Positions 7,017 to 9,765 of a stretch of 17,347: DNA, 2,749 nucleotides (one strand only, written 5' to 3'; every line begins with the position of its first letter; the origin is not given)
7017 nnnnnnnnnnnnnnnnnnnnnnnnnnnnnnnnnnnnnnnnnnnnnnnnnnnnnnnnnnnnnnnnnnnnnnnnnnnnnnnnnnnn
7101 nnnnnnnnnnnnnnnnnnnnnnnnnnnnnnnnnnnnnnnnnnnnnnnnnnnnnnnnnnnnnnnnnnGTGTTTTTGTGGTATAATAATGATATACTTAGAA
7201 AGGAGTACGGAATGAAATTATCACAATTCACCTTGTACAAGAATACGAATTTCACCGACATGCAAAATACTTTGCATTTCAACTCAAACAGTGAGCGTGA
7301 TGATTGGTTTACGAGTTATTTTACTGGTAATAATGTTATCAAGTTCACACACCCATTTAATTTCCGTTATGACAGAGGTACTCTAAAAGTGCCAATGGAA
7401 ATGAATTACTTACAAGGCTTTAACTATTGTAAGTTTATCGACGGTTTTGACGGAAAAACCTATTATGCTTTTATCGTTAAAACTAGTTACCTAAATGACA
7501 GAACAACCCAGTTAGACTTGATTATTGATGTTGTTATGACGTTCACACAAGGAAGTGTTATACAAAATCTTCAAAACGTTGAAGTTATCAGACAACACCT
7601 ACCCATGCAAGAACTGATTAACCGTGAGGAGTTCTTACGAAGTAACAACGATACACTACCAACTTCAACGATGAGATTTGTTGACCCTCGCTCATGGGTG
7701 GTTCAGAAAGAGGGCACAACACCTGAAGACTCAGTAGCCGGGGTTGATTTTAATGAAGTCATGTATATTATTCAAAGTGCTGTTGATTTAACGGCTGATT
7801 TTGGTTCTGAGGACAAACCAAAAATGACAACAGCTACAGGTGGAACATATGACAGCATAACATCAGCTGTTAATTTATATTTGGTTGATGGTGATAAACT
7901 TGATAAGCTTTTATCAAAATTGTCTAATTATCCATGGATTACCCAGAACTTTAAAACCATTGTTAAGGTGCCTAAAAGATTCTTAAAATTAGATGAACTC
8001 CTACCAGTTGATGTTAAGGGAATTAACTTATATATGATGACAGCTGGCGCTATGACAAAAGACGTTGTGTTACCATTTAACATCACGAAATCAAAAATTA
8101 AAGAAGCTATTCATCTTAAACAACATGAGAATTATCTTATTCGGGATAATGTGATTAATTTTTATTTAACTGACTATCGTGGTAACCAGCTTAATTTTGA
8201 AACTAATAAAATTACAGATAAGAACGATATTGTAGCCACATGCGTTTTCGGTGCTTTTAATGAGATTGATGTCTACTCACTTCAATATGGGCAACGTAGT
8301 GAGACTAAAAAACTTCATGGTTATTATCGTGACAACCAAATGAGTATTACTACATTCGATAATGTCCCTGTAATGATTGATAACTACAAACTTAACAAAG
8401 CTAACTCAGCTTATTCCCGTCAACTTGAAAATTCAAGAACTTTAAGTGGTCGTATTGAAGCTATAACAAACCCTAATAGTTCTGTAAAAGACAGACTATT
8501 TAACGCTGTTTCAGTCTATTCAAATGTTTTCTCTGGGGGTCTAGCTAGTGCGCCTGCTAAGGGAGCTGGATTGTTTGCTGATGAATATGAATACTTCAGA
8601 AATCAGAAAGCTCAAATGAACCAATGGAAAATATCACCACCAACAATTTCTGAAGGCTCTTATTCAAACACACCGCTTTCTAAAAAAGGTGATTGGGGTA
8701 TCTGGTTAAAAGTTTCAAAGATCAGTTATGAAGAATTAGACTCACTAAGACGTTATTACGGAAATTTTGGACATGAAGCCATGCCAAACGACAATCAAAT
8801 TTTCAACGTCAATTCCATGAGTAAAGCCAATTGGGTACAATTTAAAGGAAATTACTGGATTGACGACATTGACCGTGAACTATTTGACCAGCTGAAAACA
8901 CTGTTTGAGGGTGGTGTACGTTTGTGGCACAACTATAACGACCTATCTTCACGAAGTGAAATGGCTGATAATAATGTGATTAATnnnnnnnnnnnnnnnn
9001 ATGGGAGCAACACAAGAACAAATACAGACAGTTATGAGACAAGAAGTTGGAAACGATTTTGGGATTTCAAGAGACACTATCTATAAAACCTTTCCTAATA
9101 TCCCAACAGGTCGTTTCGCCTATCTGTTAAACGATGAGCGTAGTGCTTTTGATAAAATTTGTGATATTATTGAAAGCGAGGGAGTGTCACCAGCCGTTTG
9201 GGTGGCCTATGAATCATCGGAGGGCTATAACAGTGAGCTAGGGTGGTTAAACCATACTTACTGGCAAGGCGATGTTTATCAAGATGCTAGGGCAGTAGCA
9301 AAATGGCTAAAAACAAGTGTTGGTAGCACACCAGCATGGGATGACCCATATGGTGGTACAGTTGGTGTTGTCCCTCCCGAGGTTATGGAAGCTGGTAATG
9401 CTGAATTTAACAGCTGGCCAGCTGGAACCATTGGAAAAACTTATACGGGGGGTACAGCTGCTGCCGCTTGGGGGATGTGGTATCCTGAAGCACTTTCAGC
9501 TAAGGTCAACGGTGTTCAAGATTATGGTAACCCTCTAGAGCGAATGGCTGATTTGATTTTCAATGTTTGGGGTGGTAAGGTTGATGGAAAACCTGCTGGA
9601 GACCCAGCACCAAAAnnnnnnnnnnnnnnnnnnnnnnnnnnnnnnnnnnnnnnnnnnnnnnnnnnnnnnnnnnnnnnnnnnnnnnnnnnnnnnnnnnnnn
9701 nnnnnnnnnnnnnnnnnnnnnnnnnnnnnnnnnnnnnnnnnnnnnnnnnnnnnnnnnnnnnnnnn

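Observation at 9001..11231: Rearranged two-component PlyC-like lysin: PlyCA-like gene, holin, then PlyCB-like gene, with no intervening HNH/intron-like gene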

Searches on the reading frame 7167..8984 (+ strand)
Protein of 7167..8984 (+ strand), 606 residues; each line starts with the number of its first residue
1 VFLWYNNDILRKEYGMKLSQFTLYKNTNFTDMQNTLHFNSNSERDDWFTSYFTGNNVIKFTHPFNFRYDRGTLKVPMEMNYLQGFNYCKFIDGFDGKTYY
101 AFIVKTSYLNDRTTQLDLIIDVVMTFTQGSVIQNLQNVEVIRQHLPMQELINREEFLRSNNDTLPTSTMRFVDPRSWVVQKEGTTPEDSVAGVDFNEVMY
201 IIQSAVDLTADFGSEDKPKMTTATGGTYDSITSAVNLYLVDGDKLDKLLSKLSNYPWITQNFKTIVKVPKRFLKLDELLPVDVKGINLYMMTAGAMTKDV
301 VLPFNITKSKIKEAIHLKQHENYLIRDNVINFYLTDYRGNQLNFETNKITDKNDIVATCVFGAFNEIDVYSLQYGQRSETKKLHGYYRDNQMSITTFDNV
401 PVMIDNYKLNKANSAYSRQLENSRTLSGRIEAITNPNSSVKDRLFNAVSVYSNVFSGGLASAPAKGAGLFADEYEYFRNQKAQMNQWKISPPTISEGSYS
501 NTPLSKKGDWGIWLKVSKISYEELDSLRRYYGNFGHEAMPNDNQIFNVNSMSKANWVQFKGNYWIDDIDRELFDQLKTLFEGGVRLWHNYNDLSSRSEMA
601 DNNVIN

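Call 7: search_protein_families(library=pfam, proteins=[window:7167-8984:+], max_evalue=1)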
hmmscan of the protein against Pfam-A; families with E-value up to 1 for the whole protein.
window:7167-8984:+ (606 aa): 2 families
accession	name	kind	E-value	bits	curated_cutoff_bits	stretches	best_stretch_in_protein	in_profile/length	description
PF16838.11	Caud_tail_N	-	4.9e-19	69.4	27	1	18-128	2-118/120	Caudoviral major tail protein N-terminus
PF10102.14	DUF2341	-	0.072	14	23.4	1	512-547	31-66/84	Domain of unknown function (DUF2341)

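Call 28: search_protein_families(library=phrogs, proteins=[window:7167-8984:+], max_evalue=0.001)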
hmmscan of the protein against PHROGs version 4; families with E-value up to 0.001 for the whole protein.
window:7167-8984:+ (606 aa): 2 families
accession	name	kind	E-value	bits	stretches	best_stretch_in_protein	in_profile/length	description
phrog_2248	-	tail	2e-122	410.8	1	17-605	4-586/590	tail protein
phrog_30532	-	tail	2.7e-05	24.1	1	19-144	29-152/520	tail protein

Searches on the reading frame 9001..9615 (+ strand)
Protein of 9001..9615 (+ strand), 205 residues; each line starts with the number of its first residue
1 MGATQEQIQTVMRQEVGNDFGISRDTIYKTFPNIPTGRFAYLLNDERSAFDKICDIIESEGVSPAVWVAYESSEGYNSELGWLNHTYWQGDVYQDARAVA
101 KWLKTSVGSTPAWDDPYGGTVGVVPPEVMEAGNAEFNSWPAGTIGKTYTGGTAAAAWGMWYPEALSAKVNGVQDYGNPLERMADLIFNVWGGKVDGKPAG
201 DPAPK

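Call 69: search_protein_families(library=pfam, proteins=[window:9001-9615:+], max_evalue=5)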
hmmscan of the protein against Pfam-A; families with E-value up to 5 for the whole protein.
window:9001-9615:+ (205 aa): 2 families
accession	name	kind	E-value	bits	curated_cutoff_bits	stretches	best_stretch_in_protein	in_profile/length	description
PF12345.13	DUF3641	-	0.088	13.3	24.9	1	3-48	3-47/134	Protein of unknown function (DUF3641)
PF08805.16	PilS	-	0.24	11.8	22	0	179-199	46-66/138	PilS N terminal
